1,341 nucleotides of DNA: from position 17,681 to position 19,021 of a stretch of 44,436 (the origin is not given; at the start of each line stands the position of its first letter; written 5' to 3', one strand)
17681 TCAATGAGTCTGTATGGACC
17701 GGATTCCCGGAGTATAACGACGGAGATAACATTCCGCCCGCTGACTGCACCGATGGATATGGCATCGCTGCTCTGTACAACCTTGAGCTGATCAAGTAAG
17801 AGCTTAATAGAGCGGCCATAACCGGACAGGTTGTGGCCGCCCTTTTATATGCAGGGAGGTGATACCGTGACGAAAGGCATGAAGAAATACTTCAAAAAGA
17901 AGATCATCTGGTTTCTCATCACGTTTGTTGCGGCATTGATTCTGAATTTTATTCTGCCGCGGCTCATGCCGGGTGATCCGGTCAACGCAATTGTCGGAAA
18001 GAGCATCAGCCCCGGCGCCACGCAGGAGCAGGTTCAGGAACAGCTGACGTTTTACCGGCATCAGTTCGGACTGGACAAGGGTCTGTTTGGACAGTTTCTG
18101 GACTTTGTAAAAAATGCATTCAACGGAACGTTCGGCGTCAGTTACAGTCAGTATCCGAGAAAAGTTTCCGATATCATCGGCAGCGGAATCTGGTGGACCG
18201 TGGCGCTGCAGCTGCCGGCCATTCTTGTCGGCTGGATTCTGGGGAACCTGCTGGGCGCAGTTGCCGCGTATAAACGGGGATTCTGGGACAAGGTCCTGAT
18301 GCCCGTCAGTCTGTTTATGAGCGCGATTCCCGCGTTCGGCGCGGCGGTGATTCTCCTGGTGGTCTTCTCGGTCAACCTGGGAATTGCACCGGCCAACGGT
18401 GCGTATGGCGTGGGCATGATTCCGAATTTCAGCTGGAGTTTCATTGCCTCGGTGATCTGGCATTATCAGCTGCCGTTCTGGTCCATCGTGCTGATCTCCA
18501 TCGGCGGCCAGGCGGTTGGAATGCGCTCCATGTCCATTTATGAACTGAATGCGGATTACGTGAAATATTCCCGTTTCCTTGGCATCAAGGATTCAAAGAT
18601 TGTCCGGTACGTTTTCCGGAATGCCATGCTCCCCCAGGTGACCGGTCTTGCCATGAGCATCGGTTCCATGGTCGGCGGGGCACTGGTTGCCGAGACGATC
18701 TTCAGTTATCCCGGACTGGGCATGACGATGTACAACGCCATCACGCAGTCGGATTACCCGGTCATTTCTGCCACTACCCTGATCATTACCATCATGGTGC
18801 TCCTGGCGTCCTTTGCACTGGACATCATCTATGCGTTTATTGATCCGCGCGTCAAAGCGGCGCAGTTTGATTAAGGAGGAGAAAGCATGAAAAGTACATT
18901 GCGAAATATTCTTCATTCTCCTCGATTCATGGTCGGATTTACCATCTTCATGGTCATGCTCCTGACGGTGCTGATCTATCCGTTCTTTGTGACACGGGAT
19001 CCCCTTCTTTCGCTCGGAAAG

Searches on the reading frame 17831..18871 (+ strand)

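Call 42: search_protein_families(library=pfam, proteins=[window:17831-18871:+], max_evalue=0.00001)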
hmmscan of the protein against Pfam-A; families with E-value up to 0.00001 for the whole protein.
window:17831-18871:+ (347 aa): 1 family
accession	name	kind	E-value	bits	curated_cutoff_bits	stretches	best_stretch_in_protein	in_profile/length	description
PF00528.27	BPD_transp_1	-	1e-39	136.6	26.4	1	138-342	1-183/184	Binding-protein-dependent transport system inner membrane component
